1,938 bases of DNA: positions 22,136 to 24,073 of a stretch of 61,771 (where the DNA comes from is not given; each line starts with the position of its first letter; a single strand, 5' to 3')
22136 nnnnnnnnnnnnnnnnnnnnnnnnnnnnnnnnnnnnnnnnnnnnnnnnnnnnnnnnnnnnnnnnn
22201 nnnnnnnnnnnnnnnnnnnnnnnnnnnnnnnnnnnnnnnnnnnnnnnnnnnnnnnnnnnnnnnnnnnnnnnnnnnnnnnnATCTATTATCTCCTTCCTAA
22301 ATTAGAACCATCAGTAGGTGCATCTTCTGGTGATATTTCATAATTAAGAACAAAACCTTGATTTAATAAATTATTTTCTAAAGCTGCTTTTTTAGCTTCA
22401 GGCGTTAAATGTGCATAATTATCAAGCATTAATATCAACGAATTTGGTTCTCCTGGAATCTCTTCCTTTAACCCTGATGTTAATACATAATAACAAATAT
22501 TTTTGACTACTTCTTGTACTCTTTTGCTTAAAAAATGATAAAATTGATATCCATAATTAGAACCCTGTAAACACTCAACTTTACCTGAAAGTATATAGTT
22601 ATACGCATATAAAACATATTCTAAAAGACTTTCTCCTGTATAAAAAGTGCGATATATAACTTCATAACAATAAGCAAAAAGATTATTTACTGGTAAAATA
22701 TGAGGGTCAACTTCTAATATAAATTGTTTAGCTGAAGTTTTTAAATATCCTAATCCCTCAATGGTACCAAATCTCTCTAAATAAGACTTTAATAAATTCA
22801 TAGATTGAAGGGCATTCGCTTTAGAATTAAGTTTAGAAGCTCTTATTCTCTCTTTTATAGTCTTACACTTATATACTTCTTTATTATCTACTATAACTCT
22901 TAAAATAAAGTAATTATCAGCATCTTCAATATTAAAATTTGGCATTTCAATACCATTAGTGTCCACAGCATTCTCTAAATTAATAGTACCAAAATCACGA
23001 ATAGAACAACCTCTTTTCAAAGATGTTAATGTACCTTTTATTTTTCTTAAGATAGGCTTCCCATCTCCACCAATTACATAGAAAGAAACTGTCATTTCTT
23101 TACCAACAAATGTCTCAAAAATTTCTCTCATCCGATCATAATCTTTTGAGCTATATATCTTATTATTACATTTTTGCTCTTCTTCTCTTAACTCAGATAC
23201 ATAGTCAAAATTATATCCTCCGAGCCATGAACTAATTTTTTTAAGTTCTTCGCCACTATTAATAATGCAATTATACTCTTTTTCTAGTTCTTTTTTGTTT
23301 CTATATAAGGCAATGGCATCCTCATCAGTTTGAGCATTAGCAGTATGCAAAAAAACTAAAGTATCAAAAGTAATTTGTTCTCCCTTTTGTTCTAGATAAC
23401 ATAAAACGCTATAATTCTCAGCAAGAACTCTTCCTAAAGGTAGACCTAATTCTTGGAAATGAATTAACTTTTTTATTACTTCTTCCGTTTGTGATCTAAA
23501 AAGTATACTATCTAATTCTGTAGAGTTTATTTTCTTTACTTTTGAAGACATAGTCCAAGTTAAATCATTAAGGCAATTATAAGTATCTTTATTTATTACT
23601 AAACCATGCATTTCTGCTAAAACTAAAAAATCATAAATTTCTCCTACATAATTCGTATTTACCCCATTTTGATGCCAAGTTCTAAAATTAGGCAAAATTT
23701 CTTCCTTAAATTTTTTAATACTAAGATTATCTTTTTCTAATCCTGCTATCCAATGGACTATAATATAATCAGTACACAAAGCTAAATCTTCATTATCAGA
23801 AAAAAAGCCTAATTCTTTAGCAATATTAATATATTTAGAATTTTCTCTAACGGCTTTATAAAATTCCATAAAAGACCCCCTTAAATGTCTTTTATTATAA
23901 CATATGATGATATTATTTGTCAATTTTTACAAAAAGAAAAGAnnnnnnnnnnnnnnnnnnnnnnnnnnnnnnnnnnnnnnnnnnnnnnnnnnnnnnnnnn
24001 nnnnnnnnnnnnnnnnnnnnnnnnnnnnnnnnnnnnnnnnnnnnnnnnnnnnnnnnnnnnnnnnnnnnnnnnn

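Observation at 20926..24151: Intact topA, a two-gene insert, then a decayed 5'-truncated topA copy: footprint of a Campbell-type insertion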

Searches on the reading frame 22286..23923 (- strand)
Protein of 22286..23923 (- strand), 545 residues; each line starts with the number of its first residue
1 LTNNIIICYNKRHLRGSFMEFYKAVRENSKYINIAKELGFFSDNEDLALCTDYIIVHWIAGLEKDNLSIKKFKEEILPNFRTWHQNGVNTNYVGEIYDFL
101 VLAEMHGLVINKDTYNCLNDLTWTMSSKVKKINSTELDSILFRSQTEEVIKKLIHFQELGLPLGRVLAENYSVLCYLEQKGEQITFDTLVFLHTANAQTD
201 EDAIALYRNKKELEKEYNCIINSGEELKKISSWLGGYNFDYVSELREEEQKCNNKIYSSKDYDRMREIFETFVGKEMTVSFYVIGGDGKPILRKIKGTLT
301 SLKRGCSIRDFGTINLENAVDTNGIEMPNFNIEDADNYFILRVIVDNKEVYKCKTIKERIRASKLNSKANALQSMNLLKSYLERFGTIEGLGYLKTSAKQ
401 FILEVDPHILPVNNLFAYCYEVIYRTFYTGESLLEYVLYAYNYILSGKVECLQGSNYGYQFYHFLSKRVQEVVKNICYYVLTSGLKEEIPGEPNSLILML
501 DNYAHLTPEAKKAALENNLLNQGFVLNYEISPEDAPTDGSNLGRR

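Call 6: search_protein_families(library=pfam, proteins=[window:22286-23923:-], max_evalue=0.01)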
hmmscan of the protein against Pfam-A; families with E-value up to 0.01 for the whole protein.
window:22286-23923:- (545 aa): 0 families

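Call 7: search_protein_families(library=padloc, proteins=[window:22286-23923:-], max_evalue=1)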
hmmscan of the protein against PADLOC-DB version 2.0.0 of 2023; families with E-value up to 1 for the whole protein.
window:22286-23923:- (545 aa): 0 families

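Call 8: search_protein_families(library=ncbifam, proteins=[window:22286-23923:-], max_evalue=1)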
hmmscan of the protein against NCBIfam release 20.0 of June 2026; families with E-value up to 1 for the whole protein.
window:22286-23923:- (545 aa): 1 family
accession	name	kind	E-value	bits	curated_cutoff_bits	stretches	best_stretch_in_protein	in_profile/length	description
TIGR04496.1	rSAM_XyeB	equivalog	0.0084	14.8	450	1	287-428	68-189/385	cyclophane-forming radical SAM/SPASM peptide maturase XyeB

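Call 9: search_protein_families(library=phrogs, proteins=[window:22286-23923:-], max_evalue=1)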
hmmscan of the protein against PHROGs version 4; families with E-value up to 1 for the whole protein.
window:22286-23923:- (545 aa): 3 families
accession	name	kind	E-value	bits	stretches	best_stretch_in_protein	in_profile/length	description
phrog_19371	-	unknown function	0.015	16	0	3-22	36-55/58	-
phrog_29946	-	unknown function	0.03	15.3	0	249-307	12-70/103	-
phrog_34226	-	unknown function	0.033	15.5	1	282-385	13-118/123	-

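Call 16: find_homologous_proteins(query=window:22286-23923:-, max_evalue=0.001)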
Query window:22286-23923:- (545 aa): 5 proteins with E <= 0.001 among 8000 candidates.
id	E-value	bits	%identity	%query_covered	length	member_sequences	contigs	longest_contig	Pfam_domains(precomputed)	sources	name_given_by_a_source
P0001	0.0e+0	1192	100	97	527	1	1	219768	-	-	-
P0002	3.4e-241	819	70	97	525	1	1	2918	-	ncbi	-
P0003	2.0e-165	569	52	95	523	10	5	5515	-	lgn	-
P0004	3.5e-140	486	48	89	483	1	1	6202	-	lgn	-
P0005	9.5e-64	234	33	84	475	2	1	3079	-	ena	-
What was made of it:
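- The window comes from a metagenome-type genome, and its only record in the collection is a single contig of 219,768 nt (call 16).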

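Call 18: find_encoding_contigs(protein=P0004, flank=8000)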
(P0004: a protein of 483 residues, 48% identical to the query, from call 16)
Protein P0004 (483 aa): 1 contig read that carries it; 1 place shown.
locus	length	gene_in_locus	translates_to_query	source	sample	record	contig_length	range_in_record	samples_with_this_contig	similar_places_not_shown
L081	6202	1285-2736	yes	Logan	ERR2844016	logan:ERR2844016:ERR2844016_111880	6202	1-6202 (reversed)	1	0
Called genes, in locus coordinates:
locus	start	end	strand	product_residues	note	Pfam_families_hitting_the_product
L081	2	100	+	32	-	?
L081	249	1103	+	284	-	PF01841:Transglut_core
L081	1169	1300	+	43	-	-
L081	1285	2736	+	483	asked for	-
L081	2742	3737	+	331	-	-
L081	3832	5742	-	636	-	PF09972:DUF2207, PF20990:DUF2207_C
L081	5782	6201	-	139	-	?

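Call 19: find_encoding_contigs(protein=P0003, flank=8000)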
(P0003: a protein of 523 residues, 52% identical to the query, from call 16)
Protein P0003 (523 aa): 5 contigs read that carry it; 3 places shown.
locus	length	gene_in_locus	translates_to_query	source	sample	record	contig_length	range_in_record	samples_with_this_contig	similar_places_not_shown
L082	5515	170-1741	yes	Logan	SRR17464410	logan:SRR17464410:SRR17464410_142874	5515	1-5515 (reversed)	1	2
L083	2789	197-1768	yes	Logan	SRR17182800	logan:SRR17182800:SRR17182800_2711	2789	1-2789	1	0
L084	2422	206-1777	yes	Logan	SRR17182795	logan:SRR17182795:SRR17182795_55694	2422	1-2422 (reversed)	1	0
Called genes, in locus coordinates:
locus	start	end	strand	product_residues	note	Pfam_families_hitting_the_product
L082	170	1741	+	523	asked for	-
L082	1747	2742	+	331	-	-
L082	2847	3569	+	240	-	PF07505:DUF5131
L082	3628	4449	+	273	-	PF01209:Ubie_methyltran, PF05401:NodS (weak), PF13489:Methyltransf_23, PF13847:Methyltransf_31, PF08241:Methyltransf_11, PF08242:Methyltransf_12, PF13649:Methyltransf_25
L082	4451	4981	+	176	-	PF00293:NUDIX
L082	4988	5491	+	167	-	PF06210:DUF1003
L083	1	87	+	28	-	?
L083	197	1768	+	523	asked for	-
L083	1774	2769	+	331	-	-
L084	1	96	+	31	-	?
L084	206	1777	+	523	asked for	-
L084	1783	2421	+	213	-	?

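Call 21: find_encoding_contigs(protein=P0002, flank=8000)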
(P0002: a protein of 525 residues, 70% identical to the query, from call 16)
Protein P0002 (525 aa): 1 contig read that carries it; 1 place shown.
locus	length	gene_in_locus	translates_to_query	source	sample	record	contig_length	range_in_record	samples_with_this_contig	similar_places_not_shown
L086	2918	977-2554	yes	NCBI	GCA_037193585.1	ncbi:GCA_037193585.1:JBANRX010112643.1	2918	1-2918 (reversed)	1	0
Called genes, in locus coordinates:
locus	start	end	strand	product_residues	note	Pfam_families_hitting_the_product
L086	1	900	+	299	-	?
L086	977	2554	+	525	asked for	-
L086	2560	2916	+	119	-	?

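Call 26: find_encoding_contigs(protein=P0005, flank=8000)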
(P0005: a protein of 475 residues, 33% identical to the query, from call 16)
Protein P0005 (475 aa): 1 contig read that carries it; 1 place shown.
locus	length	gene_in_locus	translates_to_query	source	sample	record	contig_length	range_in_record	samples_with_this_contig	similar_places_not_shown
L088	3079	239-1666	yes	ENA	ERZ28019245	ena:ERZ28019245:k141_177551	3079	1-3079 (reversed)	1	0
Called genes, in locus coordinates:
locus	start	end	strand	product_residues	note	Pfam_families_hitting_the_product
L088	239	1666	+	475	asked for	-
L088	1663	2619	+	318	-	-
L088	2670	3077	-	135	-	?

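Call 52: predict_structure(alignment_id=A1)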
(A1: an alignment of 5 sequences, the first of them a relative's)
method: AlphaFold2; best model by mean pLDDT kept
length: 527 residues; sequences in the alignment: 5
mean_pLDDT: 61.6   pTM: 0.48
mean pLDDT of the five models: 61.6, 58.6, 57.8, 56.7, 56.2
residues with pLDDT >= 90: 39; 70-90: 204; 50-70: 82; < 50: 202
segments of 3 or more residues with pLDDT < 50: 25-36, 38-46, 109-123, 365-527
pLDDT, mean of each block of 10 residues (from residue 1): 59 71 50 45 52 75 79 68 85 86 67 35 63 90 84 91 88 83 90 79 71 61 70 81 71 88 77 87 75 79 85 81 88 86 80 62 47 41 35 31 29 32 32 25 30 38 31 25 36 43 30 35 29
secondary structure, 60 per line:
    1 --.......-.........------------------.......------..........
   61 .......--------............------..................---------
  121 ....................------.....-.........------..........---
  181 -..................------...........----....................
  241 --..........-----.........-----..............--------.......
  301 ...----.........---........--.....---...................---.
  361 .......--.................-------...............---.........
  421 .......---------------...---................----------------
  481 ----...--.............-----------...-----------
elements in order: H3-9 H11-19 H38-44 H51-67 H76-87 H94-111 H121-140 H147-151 H153-161 H168-177 H182-199 H206-216 H221-240 H243-252 E258-266 E272-285 E294-303 E308-316 E320-327 E330-334 H338-356 H360-367 H370-386 H394-408 H412-427 H449-464 H490-502

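Call 56: search_protein_families(library=pfam, proteins=[L081:249-1103:+], max_evalue=0.001)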
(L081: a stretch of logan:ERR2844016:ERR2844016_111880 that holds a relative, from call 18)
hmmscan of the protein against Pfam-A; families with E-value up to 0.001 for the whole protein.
L081:249-1103:+ (284 aa): 2 families
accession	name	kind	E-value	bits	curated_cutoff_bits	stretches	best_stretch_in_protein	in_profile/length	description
PF01841.26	Transglut_core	-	5e-10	40.1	23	1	133-230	7-107/108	Transglutaminase-like superfamily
PF04473.18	DUF553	-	7.4e-05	22.7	20.5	1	139-231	14-113/140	Transglutaminase-like domain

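Call 58: fold_search(model_id=the predicted structure, library=pdb)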
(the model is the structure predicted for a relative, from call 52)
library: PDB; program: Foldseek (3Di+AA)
matches with E <= 10: 713; with E <= 0.001: 0
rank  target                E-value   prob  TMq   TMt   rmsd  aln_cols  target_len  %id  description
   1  6am0_D                6.0e-03  1.00  0.09  0.55   5.6        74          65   26  Crystal structure of K. lactis Edc1-Dcp1-Dcp2-Edc3 decapping complex with synthetic cap substrate analog (released 2018-03-21)
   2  5mkn_Y                8.4e-03  1.00  0.10  0.66   4.5        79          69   20  Crystal structure of SmAP (LSm) protein from Methanococcus vannielii (released 2017-12-20)
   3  1m5q_A                1.4e-02  1.00  0.11  0.43   3.3        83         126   17  Crystal structure of a novel Sm-like archaeal protein from Pyrobaculum aerophilum (released 2003-03-18)
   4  6bk8_o                1.7e-02  1.00  0.11  0.54   4.2        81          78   14  S. cerevisiae spliceosomal post-catalytic P complex (released 2018-02-21)
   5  1m5q_H                2.0e-02  1.00  0.12  0.45   2.7        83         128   17  Crystal structure of a novel Sm-like archaeal protein from Pyrobaculum aerophilum (released 2003-03-18)
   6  1m5q_1                2.3e-02  1.00  0.11  0.43   2.7        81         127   17  Crystal structure of a novel Sm-like archaeal protein from Pyrobaculum aerophilum (released 2003-03-18)
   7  8a22_An               4.0e-02  0.94  0.11  0.29  13.6       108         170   12  Structure of the mitochondrial ribosome from Polytomella magna (released 2022-11-16)
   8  6ah0_y                4.3e-02  1.00  0.11  0.80   2.7        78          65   10  The Cryo-EM Structure of the Precusor of Human Pre-catalytic Spliceosome (pre-B complex) (released 2018-11-14)
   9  5lop_C                5.6e-02  1.00  0.09  0.63   5.1        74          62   24  Structure of the active form of /K. lactis/ Dcp1-Dcp2-Edc3 decapping complex bound to m7GDP (released 2016-10-05)
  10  5o60_Q                5.9e-02  0.96  0.09  0.35   5.2        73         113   18  Structure of the 50S large ribosomal subunit from Mycobacterium smegmatis (released 2017-07-12)
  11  8uua_R                6.2e-02  0.97  0.11  0.47   8.8        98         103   15  Cryo-EM structure of the Listeria innocua 50S ribosomal subunit in complex with HflXr (structure III) (released 2024-02-28)
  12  9i5v_S                6.2e-02  0.93  0.11  0.40  11.8       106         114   16  70S P. gingivalis ribosome erm-delta-porN strain (released 2025-08-20)
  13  6z1p_At               6.6e-02  0.85  0.11  0.27   9.3       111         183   10  Structure of the mitochondrial ribosome from Tetrahymena thermophila (released 2020-06-24)
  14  6v39_O                7.4e-02  0.87  0.10  0.35   9.8        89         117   12  Cryo-EM structure of the Acinetobacter baumannii Ribosome: 70S with P-site tRNA (released 2020-02-05)
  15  6y3z_C                8.7e-02  1.00  0.09  0.67   4.7        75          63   17  Crystal structure of the Pby1 ATP-grasp enzyme bound to the S. cerevisiae mRNA decapping complex (Dcp1-Dcp2-Edc3) (released 2020-04-29)
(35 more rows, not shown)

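Call 82: search_protein_representatives(alignment_id=A1)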
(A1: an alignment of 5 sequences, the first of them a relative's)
Query: 5 sequences, 523 profile positions. Proteins with E-value up to 0.001 (for the whole library): 26; up to 1e-10: 25; up to 1e-30: 15. The best 26 are listed.
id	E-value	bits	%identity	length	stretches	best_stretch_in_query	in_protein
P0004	5.3e-246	833.7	-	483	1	42-523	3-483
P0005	2.1e-199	679.9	-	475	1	3-503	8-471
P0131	1.3e-132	459.5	-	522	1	5-472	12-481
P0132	5.1e-121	421.2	-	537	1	5-511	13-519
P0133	4.0e-115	401.8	-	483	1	4-470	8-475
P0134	3.2e-113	395.5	-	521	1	4-472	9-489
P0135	1.2e-105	370.6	-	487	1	4-475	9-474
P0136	2.3e-105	369.6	-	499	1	4-477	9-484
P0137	4.8e-101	355.4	-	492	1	4-482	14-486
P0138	1.4e-98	347.2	-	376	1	143-517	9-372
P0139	5.3e-87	309.0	-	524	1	4-475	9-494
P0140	1.4e-63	231.7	-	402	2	5-240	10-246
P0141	9.1e-56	206.0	-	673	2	280-473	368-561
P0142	7.5e-55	202.9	-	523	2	7-425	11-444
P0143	1.6e-51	192.0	-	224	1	1-221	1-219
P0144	1.9e-26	109.2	-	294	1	324-473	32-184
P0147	8.2e-20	87.3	-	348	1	132-467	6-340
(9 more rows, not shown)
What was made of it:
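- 22286..23869 (-): orf545 (527 aa from ATG 23869; the mechanical ORF extends to TTG 23923). Unknown function. Four homologues among 5.8e9 proteins (call 16) and 26 among 1.84e9 representatives (call 82).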

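Call 83: search_protein_families(library=pfam, proteins=[P0131, P0132, P0134, P0137, P0139, P0141, P0142, P0144, P0147], max_evalue=0.01)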
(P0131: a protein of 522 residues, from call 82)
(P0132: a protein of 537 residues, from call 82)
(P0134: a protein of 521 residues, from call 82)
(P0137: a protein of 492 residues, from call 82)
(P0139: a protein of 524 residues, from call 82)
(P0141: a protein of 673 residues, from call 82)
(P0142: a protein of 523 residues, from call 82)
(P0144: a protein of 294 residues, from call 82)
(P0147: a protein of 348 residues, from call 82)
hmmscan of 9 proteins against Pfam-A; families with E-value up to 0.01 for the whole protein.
P0131 (522 aa): 0 families

P0132 (537 aa): 0 families

P0134 (521 aa): 0 families

P0137 (492 aa): 0 families

P0139 (524 aa): 0 families

P0141 (673 aa): 0 families

P0142 (523 aa): 0 families

P0144 (294 aa): 0 families

P0147 (348 aa): 0 families
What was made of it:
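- Tried and rejected: A full HMMER scan of 1.84e9 representatives, followed by Pfam on the distant hits (calls 82, 83).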

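Call 85: search_solved_structures(query=A3, max_evalue=1)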
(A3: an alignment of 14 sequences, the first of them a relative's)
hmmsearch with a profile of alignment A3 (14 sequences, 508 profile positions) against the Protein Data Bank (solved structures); distinct sequences matched with E-value up to 1: 1.
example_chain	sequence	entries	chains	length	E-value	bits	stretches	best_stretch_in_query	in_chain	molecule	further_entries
6txt_A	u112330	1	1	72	0.14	14.1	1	310-368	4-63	Competence pilin-like protein ComGC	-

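Call 88: search_dna_similar(query=P0001, collection=phages, mode=protein, max_evalue=0.001, max_rows=10)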
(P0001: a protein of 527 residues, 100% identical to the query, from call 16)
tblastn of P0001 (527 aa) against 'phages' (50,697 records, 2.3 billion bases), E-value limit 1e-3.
No match.

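Call 89: search_dna_similar(query=P0001, collection=plasmids, mode=protein, max_evalue=0.001, max_rows=10)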
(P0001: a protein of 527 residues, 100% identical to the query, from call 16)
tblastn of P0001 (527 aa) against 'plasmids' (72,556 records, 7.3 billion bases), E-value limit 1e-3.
No match.
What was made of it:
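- Tried and rejected: tblastn against phages and plasmids (calls 88, 89).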
